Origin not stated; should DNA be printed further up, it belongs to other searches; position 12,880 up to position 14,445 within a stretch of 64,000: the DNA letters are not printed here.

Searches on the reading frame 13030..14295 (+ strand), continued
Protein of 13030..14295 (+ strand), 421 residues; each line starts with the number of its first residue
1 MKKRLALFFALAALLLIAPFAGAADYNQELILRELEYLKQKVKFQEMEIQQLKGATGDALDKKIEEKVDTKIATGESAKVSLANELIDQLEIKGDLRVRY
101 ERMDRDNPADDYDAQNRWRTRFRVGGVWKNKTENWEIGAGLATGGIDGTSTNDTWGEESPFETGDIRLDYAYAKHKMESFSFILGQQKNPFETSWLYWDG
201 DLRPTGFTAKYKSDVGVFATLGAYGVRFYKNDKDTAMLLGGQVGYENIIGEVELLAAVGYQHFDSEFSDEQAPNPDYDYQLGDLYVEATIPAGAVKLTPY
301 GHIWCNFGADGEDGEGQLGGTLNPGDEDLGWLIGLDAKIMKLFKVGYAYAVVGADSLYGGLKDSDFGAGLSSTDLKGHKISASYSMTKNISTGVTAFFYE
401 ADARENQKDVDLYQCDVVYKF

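Call 31: find_encoding_contigs(protein=P0006, flank=10000, max_places=2)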
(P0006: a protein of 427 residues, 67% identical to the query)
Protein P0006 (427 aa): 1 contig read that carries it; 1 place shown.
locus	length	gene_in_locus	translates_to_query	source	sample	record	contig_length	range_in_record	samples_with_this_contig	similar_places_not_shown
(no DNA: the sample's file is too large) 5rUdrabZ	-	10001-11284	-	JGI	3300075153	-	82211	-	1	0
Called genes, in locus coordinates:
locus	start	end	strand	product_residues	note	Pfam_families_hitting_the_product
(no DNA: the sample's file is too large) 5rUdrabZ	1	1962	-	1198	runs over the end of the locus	PF02463:SMC_N, PF13175:AAA_15 (weak), PF13304:AAA_21 (weak), PF13476:AAA_23, PF24161:CCDC39 (weak), PF06470:SMC_hinge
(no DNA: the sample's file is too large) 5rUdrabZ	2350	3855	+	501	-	PF20975:DGCcoil (weak), PF00990:GGDEF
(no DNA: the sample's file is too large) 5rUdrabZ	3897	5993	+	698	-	PF00365:PFK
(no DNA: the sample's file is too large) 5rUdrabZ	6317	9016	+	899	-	PF02629:CoA_binding, PF13380:CoA_binding_2, PF13607:Succ_CoA_lig, PF19045:Ligase_CoA_2 (weak), PF13549:ATP-grasp_5, PF00583:Acetyltransf_1, PF13302:Acetyltransf_3, PF13508:Acetyltransf_7 (weak)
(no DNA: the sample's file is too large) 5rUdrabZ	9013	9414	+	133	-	PF00072:Response_reg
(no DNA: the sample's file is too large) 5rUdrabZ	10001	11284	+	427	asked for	PF16930:Porin_5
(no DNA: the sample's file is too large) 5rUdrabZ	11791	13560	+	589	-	PF02743:dCache_1, PF00512:HisKA, PF02518:HATPase_c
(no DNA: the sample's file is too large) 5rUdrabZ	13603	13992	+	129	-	PF00072:Response_reg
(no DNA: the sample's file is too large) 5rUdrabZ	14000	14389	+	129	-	PF00072:Response_reg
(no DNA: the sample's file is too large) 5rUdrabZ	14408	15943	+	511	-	PF00072:Response_reg, PF00158:Sigma54_activat, PF14532:Sigma54_activ_2, PF07728:AAA_5 (weak), PF25601:AAA_lid_14, PF02954:HTH_8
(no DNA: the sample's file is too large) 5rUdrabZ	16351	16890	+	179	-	PF03453:MoeA_N (weak)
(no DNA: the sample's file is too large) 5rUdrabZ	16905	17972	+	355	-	PF01925:TauE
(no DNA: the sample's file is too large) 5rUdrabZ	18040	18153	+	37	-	-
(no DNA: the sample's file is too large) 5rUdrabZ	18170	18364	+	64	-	-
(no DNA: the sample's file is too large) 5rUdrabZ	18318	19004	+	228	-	-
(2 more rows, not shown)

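Call 32: find_encoding_contigs(protein=P0011, flank=10000, max_places=2)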
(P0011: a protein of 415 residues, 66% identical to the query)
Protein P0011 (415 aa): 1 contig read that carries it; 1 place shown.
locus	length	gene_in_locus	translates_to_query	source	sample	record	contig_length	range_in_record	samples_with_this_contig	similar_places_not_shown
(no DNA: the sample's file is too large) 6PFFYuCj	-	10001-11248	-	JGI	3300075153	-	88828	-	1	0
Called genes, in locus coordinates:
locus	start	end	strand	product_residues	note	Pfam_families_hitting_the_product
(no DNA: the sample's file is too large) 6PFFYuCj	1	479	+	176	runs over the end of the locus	-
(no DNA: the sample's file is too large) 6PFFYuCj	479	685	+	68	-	-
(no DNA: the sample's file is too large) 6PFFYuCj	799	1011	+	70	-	-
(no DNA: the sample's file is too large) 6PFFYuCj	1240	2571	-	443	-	PF13638:PIN_4, PF02562:PhoH, PF13604:AAA_30 (faint)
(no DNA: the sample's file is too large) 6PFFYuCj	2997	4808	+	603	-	PF00149:Metallophos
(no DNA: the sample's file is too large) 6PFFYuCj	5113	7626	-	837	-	PF13439:Glyco_transf_4, PF13579:Glyco_trans_4_4, PF20706:GT4-conflict (weak), PF00534:Glycos_transf_1, PF13692:Glyco_trans_1_4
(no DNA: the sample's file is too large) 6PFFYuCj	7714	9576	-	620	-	PF19576:Acyltransf_2, PF01553:Acyltransferase (weak), PF13444:Acetyltransf_5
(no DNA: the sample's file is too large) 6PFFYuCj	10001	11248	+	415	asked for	PF16930:Porin_5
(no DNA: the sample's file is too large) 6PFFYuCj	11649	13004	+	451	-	PF00071:Ras (faint), PF00350:Dynamin_N (faint), PF01926:MMR_HSR1, PF02421:FeoB_N, PF00009:GTP_EFTU, PF01926:MMR_HSR1, PF02421:FeoB_N, PF14714:KH_dom-like, +3 more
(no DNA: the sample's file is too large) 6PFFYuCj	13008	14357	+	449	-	PF05496:RuvB_N, PF00004:AAA, PF07728:AAA_5 (weak), PF13173:AAA_14, PF20720:nSTAND3 (faint), PF16193:AAA_assoc_2, PF12002:MgsA_C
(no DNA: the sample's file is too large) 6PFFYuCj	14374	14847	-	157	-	PF13404:HTH_AsnC-type, PF13412:HTH_24, PF01037:AsnC_trans_reg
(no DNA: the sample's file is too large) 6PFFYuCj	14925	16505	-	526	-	PF00501:AMP-binding, PF13193:AMP-binding_C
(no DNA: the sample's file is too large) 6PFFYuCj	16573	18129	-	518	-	PF00501:AMP-binding, PF13193:AMP-binding_C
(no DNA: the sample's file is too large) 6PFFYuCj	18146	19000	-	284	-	PF01869:BcrAD_BadFG, PF02782:FGGY_C (weak)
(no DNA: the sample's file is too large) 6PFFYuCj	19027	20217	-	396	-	PF00108:Thiolase_N, PF02803:Thiolase_C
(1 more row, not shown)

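Call 48: search_protein_families(library=pfam, proteins=[L009:3-356:+, L011:9409-11388:+, L011:1420-3834:-])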
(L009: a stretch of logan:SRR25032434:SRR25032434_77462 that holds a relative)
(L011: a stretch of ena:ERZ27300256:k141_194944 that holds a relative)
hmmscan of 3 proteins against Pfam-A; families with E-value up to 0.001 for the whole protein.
L009:3-356:+ (117 aa): 1 family
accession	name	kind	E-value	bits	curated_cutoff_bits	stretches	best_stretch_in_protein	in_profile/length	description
PF23475.1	zf-Tbcl_FmdE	-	1.9e-12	46.9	23.2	1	60-88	7-35/35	FmdE treble clef zinc finger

L011:9409-11388:+ (660 aa): 11 families
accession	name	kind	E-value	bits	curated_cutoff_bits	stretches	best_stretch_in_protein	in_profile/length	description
PF13847.12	Methyltransf_31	-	2.6e-28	99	27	1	513-646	2-132/145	Methyltransferase domain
PF04055.27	Radical_SAM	-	1.6e-18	67.9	29.5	1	91-243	3-164/166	Radical SAM superfamily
PF08241.18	Methyltransf_11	-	8.3e-18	65.3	21.2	1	519-622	1-95/95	Methyltransferase domain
PF13649.12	Methyltransf_25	-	3.5e-16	60.1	27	1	518-618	1-97/97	Methyltransferase domain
PF01209.24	Ubie_methyltran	-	2.5e-12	47.1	20.1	1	513-622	46-151/233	ubiE/COQ5 methyltransferase family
PF08242.18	Methyltransf_12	-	1.9e-09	38.6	30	1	519-620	1-98/98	Methyltransferase domain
PF20922.3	Anamorsin_N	-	6.3e-08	32.9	27.1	1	582-640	46-106/163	Anamorsin, N-terminal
PF06325.19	PrmA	-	2e-07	31.3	22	1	507-629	154-265/296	Ribosomal protein L11 methyltransferase (PrmA)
PF13489.12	Methyltransf_23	-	5.4e-07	29.9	27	1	512-625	20-119/164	Methyltransferase domain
PF01135.25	PCMT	-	1.5e-06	28.6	20.3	1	511-584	70-144/210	Protein-L-isoaspartate(D-aspartate) O-methyltransferase (PCMT)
PF01728.25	FtsJ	-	0.00093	19.6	24.1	0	512-605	19-109/181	FtsJ-like methyltransferase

L011:1420-3834:- (804 aa): 0 families
